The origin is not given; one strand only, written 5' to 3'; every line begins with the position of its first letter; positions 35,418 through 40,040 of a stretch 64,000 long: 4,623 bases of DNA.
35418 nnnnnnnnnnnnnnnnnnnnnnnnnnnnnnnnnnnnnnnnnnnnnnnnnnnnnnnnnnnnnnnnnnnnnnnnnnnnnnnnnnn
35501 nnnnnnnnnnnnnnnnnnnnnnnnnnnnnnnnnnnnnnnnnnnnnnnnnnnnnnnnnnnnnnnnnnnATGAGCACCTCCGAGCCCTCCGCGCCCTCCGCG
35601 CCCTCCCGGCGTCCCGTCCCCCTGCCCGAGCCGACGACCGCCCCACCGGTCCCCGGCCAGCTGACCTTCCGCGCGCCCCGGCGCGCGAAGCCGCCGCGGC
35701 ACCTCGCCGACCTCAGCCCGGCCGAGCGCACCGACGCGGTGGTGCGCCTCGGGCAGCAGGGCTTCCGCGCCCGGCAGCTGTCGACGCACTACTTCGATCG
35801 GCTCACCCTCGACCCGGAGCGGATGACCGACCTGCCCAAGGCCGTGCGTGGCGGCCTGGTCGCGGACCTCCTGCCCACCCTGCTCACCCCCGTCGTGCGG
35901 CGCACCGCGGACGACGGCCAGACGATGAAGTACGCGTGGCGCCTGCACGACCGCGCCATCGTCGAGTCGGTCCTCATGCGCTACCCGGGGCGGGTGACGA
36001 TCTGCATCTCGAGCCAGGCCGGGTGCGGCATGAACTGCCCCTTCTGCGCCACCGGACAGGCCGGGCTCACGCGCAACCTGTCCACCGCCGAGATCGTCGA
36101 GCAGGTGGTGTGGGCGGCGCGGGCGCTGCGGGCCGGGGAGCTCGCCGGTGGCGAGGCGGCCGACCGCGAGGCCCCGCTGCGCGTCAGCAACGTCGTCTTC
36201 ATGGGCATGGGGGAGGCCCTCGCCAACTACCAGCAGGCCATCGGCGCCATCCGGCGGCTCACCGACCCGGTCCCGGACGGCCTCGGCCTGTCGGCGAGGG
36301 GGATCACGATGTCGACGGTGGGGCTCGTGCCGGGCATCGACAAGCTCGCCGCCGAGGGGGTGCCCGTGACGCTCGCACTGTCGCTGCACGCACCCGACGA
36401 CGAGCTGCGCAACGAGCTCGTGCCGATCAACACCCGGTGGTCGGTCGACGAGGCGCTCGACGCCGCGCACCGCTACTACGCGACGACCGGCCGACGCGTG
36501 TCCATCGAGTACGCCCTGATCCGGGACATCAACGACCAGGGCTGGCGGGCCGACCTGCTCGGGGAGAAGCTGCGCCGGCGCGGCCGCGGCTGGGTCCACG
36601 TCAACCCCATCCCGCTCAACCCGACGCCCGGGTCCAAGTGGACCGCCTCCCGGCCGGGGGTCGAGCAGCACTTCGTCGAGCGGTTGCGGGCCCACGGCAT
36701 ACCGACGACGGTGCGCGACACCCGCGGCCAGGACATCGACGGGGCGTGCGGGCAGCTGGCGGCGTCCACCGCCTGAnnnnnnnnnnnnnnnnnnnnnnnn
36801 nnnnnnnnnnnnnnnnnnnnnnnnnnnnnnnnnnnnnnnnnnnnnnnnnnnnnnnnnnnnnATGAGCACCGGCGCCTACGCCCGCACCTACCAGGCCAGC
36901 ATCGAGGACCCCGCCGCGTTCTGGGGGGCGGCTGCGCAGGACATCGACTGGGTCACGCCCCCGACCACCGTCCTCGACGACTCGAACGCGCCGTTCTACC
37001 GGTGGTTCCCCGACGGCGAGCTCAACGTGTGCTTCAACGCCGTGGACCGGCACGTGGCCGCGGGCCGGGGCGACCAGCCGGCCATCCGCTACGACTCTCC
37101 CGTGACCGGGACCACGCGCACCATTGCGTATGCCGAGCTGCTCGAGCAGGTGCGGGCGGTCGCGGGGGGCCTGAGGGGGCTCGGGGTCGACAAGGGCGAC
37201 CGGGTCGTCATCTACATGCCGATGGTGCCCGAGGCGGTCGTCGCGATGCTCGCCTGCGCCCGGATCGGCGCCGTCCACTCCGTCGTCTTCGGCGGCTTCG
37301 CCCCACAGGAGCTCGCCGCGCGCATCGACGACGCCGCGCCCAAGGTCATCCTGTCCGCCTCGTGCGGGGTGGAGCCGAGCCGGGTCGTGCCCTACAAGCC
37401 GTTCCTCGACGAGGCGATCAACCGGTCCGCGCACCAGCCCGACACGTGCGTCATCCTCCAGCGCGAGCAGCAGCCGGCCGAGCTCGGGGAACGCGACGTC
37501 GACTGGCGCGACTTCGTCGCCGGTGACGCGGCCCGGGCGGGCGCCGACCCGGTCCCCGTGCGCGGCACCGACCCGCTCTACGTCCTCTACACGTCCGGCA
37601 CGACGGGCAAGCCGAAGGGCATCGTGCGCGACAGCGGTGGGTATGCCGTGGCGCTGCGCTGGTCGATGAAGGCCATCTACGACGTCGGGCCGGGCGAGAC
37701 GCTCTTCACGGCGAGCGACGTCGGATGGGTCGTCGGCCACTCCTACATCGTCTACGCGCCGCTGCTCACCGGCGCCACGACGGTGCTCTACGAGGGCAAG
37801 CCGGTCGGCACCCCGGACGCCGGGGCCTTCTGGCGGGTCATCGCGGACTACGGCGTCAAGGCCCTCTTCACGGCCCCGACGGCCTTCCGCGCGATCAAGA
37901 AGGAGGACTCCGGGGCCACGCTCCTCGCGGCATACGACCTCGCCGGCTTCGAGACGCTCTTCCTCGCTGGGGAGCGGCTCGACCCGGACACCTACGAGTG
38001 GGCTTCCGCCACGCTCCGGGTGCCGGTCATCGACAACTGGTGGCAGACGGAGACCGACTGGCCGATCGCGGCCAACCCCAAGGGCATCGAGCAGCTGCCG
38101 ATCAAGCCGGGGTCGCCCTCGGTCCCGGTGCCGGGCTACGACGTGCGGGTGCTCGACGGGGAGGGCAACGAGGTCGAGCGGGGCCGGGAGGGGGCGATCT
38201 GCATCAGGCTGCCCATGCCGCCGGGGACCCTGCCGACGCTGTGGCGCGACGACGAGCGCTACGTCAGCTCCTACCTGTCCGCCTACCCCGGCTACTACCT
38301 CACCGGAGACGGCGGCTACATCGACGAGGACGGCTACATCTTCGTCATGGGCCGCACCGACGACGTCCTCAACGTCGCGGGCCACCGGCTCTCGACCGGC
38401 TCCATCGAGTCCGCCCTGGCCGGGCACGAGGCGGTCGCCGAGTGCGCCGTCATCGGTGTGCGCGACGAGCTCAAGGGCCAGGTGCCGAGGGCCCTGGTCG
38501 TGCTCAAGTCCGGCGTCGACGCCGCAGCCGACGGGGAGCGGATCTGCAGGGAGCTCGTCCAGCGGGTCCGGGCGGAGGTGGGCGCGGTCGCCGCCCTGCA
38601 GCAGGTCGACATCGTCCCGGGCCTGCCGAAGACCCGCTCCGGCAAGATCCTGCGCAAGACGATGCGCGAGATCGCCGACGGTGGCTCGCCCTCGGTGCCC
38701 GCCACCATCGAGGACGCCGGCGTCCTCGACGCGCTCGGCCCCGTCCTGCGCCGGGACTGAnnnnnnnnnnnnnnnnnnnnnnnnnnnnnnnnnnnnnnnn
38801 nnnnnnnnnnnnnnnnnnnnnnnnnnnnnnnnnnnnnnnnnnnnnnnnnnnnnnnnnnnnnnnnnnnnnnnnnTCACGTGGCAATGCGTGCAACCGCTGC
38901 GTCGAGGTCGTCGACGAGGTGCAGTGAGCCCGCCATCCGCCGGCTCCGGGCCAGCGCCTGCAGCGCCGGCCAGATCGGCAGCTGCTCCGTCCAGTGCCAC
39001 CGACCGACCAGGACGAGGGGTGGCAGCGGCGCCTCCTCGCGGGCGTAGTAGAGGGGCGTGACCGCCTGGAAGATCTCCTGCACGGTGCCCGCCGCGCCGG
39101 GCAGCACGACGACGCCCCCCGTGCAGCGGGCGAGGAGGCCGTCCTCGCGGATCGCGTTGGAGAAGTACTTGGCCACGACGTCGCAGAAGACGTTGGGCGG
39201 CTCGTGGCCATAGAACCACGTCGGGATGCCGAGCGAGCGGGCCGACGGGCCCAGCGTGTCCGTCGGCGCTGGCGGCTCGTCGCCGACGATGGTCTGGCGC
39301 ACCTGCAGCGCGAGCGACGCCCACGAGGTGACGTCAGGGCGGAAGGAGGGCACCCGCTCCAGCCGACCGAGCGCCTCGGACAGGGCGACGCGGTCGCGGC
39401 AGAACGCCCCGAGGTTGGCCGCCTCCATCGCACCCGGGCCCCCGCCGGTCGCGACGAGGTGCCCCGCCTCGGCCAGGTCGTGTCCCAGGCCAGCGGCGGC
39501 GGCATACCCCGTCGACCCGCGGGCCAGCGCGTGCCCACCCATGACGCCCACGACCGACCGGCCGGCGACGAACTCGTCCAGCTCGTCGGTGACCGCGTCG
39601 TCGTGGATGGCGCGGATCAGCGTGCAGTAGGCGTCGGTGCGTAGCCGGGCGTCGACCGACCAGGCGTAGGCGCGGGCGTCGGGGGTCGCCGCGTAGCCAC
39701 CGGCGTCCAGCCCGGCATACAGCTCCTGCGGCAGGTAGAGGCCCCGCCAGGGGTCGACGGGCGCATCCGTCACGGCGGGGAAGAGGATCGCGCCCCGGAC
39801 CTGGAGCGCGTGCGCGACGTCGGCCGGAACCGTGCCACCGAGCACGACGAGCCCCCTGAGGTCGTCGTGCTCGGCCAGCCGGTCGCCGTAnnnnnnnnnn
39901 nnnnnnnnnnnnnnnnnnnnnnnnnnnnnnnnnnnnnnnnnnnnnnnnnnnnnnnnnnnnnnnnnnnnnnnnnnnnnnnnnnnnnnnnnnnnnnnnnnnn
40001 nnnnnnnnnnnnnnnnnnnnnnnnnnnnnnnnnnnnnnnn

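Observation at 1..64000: Octamer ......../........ occurs about once per kb in both orientations and recruits rare codons (uptake-sequence-like signature)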

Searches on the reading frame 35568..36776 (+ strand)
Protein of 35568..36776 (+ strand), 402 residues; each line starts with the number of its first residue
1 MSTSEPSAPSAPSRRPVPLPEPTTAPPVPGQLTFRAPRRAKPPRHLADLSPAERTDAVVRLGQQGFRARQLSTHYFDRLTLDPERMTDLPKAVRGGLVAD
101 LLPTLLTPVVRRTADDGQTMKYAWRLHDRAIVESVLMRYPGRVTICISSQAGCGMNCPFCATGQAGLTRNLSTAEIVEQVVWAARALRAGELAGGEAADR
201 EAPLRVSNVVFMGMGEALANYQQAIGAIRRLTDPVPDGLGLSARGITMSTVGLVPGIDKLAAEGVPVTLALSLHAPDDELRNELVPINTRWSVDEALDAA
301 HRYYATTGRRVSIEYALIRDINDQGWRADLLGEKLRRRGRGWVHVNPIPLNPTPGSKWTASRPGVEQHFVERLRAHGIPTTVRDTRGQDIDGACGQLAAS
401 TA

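Call 37: search_protein_families(library=pfam, proteins=[window:35568-36776:+])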
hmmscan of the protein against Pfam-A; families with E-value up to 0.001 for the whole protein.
window:35568-36776:+ (402 aa): 2 families
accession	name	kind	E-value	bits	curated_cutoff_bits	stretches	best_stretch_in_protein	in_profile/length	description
PF04055.27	Radical_SAM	-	3.4e-13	50.5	29.5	1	148-325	2-158/166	Radical SAM superfamily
PF21016.3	RlmN_N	-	0.00018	21.6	24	1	46-97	3-54/60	Ribosomal RNA large subunit methyltransferase N-terminal domain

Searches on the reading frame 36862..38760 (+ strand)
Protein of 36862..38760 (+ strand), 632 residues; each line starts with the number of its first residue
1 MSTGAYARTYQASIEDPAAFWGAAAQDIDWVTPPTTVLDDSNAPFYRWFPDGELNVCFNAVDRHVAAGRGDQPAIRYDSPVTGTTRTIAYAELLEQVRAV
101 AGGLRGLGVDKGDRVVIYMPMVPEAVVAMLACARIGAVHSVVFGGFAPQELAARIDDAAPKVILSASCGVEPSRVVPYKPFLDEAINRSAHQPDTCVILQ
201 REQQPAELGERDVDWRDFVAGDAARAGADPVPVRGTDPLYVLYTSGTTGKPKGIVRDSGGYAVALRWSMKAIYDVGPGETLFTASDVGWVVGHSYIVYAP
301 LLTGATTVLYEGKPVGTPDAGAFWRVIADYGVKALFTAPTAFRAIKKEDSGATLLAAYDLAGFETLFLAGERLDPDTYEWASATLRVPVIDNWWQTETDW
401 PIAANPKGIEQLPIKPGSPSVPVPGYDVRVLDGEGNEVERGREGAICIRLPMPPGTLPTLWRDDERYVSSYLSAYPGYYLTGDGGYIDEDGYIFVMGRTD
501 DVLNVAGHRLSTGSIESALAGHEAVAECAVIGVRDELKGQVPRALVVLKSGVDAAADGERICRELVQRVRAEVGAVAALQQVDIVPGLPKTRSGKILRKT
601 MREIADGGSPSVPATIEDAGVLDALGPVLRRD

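Call 13: find_encoding_contigs(protein=window:36862-38760:+, flank=10000, max_places=6)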
Protein window:36862-38760:+ (632 aa): no gene with exactly this product is on record in the collection.

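Call 14: search_protein_families(library=pfam, proteins=[window:36862-38760:+])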
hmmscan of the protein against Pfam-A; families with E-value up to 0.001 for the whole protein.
window:36862-38760:+ (632 aa): 3 families
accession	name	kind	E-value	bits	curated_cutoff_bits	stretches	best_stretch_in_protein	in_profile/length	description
PF00501.34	AMP-binding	-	7.3e-75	252.6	29.9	1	64-451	3-377/384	AMP-binding enzyme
PF13193.12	AMP-binding_C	-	6.4e-25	88.3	24.5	1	515-595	2-76/76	AMP-binding enzyme C-terminal domain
PF16177.11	ACAS_N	-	2.7e-24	85.2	27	1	6-60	1-55/55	Acetyl-coenzyme A synthetase N-terminus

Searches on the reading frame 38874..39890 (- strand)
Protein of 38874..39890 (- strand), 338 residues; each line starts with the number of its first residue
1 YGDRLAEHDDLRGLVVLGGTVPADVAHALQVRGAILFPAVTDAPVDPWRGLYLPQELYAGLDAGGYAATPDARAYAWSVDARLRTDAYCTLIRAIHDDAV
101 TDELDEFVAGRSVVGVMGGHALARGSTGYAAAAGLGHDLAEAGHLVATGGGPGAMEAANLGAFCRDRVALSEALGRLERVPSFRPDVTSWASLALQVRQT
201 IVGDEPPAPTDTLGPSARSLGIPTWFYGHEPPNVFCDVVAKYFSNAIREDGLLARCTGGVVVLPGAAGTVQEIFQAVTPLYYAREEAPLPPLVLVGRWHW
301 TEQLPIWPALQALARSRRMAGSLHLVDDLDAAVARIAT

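Call 37: search_protein_families(library=pfam, proteins=[window:38874-39890:-])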
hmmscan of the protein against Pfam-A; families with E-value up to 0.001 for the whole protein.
window:38874-39890:- (338 aa): 2 families
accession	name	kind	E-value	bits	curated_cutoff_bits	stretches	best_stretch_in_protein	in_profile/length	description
PF18306.6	LDcluster4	-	1.6e-07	31.5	26.3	1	113-162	3-51/151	SLOG cluster4 family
PF03641.19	Lysine_decarbox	-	2e-05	25.2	27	1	252-306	48-99/131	Possible lysine decarboxylase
